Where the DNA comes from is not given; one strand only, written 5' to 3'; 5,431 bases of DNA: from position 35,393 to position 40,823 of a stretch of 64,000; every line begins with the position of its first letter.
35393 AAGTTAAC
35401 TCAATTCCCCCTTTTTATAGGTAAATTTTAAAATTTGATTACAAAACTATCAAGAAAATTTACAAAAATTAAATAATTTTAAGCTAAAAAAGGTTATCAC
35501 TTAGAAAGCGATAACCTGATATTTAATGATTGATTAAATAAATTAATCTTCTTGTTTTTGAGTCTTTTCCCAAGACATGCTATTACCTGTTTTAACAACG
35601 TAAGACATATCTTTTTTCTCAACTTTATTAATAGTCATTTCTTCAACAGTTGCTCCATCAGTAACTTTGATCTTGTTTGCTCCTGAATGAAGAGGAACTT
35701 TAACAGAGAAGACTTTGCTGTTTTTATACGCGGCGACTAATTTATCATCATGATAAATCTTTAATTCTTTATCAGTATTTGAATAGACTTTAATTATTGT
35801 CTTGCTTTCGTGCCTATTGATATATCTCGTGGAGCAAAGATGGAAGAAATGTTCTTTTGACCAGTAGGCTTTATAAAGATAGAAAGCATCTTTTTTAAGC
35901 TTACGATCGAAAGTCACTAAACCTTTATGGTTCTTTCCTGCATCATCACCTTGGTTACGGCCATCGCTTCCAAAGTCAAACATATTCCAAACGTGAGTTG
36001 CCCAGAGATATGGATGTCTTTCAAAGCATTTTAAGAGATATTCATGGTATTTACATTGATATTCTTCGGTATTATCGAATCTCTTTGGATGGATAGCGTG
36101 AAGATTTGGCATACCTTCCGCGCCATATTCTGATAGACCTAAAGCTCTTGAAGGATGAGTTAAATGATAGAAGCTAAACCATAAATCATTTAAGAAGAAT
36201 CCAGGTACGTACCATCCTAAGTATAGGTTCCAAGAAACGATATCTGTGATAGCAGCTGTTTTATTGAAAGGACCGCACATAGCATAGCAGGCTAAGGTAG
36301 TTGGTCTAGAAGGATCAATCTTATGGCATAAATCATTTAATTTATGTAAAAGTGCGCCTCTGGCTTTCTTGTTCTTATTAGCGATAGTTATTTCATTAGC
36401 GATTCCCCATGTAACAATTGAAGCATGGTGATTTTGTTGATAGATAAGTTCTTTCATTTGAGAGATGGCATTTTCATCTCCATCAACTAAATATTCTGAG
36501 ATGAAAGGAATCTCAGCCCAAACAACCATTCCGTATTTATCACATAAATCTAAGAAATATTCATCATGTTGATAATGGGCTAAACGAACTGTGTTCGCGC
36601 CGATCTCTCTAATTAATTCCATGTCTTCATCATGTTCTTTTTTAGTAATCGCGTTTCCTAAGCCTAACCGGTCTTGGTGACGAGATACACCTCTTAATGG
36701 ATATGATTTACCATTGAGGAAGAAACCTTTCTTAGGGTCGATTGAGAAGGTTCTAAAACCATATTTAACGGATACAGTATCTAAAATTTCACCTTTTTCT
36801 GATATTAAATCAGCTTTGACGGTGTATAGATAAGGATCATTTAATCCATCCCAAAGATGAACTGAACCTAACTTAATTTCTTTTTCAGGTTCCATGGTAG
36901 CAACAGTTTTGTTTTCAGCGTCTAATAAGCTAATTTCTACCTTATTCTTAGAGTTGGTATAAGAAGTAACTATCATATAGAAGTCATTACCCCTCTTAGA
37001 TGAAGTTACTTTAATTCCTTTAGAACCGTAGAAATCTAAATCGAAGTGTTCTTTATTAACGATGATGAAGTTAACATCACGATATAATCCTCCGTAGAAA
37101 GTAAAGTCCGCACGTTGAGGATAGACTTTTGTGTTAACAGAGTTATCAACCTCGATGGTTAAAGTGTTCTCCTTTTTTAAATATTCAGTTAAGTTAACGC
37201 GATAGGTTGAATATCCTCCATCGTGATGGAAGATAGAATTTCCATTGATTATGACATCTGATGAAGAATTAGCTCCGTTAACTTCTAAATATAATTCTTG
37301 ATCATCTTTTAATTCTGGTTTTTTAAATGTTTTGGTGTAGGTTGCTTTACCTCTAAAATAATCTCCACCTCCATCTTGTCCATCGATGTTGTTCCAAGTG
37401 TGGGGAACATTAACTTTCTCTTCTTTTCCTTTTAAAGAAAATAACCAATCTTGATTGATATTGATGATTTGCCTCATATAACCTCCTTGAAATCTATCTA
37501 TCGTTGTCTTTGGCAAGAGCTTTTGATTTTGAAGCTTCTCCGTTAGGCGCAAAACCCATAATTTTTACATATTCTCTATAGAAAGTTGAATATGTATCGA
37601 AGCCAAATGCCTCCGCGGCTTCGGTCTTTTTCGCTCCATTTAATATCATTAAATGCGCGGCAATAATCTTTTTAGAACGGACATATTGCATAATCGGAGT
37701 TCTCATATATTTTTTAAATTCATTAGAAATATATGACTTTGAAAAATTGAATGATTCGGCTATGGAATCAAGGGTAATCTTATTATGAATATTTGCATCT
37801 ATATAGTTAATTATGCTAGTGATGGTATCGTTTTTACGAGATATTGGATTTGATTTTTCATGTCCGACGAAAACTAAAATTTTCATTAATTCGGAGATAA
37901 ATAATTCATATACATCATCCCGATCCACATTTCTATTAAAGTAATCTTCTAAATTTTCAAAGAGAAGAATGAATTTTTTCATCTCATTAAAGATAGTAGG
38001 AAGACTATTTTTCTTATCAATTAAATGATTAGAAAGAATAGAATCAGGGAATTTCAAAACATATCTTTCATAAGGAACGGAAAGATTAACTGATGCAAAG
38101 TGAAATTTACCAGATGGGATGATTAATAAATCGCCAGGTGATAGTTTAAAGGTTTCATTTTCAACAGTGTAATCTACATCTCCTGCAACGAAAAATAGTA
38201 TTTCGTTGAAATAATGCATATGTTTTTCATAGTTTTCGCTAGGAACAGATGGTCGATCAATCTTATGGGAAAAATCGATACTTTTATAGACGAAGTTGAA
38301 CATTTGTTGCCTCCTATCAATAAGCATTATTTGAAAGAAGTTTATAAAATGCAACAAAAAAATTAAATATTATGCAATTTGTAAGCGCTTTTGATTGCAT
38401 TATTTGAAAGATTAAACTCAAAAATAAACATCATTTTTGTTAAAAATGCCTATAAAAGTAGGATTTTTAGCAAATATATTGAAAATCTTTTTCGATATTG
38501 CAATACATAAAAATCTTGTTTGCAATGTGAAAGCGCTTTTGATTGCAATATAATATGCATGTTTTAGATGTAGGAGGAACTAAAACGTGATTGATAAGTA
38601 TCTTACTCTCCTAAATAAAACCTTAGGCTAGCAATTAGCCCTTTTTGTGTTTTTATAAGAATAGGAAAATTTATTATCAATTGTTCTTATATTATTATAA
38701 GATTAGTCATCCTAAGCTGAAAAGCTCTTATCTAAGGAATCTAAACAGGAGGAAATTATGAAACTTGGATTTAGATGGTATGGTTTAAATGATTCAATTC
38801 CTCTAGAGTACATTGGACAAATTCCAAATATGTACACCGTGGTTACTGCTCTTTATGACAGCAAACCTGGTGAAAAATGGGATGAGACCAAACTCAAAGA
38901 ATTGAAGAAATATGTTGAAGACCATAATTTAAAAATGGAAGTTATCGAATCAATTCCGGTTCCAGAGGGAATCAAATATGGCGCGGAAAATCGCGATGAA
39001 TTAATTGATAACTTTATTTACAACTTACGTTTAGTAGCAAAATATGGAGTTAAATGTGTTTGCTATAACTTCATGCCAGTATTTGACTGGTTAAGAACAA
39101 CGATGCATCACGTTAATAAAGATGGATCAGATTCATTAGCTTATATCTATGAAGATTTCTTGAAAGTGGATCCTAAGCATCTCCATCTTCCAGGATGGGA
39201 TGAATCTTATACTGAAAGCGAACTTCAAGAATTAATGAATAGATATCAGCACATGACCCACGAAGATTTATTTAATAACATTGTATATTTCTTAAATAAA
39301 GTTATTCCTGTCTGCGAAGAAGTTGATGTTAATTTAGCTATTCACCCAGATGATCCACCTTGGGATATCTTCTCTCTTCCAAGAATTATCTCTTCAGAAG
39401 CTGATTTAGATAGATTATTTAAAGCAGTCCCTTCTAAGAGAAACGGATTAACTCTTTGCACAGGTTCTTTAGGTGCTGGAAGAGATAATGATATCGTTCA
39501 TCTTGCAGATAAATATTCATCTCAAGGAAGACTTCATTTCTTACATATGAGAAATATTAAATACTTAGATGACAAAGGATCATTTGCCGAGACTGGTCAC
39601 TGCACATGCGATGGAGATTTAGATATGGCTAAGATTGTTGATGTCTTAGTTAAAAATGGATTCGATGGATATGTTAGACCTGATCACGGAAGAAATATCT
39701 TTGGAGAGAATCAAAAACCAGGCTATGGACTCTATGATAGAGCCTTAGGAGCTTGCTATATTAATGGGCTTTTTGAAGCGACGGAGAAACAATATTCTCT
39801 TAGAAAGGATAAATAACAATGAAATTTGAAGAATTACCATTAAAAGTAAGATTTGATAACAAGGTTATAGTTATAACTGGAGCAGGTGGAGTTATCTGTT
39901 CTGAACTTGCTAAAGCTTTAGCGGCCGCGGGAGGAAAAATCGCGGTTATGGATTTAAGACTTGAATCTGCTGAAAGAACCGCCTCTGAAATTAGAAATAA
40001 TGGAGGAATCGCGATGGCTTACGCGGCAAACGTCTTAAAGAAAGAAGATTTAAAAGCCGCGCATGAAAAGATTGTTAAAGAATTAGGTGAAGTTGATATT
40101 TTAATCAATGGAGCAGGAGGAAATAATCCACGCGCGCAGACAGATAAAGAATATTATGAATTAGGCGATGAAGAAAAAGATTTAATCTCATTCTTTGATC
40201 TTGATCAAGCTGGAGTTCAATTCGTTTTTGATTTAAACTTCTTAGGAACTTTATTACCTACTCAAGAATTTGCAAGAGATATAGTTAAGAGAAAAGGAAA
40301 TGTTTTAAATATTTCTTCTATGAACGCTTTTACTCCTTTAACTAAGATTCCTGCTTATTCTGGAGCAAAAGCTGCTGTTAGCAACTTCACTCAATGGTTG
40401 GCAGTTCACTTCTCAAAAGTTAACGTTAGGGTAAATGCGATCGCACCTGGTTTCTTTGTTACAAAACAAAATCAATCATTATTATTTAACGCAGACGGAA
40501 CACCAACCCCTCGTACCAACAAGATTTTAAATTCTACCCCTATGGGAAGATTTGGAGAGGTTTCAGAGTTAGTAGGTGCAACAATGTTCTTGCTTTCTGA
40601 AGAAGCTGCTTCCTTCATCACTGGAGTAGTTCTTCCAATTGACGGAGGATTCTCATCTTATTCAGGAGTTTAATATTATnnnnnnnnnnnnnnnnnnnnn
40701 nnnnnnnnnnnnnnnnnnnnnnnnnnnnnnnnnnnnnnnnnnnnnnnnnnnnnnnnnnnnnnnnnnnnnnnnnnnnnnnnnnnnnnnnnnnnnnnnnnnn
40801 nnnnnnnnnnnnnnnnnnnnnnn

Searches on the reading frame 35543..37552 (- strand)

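Call 55: search_protein_families(library=pfam, proteins=[window:35543-37552:-], max_evalue=0.0001)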
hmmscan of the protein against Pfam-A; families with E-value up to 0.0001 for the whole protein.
window:35543-37552:- (669 aa): 4 families
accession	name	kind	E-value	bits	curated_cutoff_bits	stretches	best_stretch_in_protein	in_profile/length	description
PF02836.23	Glyco_hydro_2_C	-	6.5e-34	117.9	21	1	275-565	6-299/302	Glycosyl hydrolases family 2, TIM barrel domain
PF22666.2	Glyco_hydro_2_N2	-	6.1e-11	43.1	27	1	69-142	49-124/167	Glycosyl hydrolase 2 galactose-binding domain-like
PF00703.27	Glyco_hydro_2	-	3.8e-09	37.7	23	1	205-267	45-109/109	Glycosyl hydrolases family 2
PF02837.24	Glyco_hydro_2_N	-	4.1e-09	37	28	1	30-162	17-165/169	Glycosyl hydrolases family 2, sugar binding domain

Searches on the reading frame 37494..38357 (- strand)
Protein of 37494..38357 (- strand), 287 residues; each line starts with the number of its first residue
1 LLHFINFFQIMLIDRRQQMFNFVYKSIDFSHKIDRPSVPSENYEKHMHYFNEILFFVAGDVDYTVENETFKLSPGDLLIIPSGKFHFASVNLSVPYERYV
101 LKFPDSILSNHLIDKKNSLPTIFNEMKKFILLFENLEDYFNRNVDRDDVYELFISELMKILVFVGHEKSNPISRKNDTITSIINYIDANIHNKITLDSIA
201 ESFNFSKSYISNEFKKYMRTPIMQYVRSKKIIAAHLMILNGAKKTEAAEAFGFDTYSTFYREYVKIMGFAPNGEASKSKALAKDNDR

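Call 55: search_protein_families(library=pfam, proteins=[window:37494-38357:-], max_evalue=0.0001)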
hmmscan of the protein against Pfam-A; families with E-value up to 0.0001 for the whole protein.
window:37494-38357:- (287 aa): 4 families
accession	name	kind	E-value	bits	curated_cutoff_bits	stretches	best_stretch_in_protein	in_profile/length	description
PF12833.13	HTH_18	-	1e-10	42.2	33.6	1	199-272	1-75/80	Helix-turn-helix domain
PF02311.25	AraC_binding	-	6.1e-09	36.2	21.1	1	39-114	12-87/135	AraC-like ligand binding domain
PF07883.17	Cupin_2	-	2.7e-07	30.6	27.2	1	42-86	10-54/70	Cupin domain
PF00165.29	HTH_AraC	-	1.1e-06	29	26.6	0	186-218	1-33/42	Bacterial regulatory helix-turn-helix proteins, AraC family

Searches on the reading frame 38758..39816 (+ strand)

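Call 55: search_protein_families(library=pfam, proteins=[window:38758-39816:+], max_evalue=0.0001)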
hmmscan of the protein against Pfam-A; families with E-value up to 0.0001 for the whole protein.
window:38758-39816:+ (352 aa): 2 families
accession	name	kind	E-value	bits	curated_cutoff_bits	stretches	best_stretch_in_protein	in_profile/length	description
PF03786.19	UxuA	-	4.4e-126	420.8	23.7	1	1-344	1-352/352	D-mannonate dehydratase (UxuA)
PF01261.30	AP_endonuc_2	-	7.1e-12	46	31.1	1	37-306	21-225/249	Xylose isomerase-like TIM barrel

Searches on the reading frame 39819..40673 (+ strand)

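Call 55: search_protein_families(library=pfam, proteins=[window:39819-40673:+], max_evalue=0.0001)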
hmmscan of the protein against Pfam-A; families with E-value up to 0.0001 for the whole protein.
window:39819-40673:+ (284 aa): 2 families
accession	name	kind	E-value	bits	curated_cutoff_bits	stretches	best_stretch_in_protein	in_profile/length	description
PF00106.31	adh_short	-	2.3e-42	145.1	26.6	1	15-220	1-189/195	short chain dehydrogenase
PF13561.12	adh_short_C2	-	1.3e-40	139.9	27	1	26-279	8-236/236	Enoyl-(Acyl carrier protein) reductase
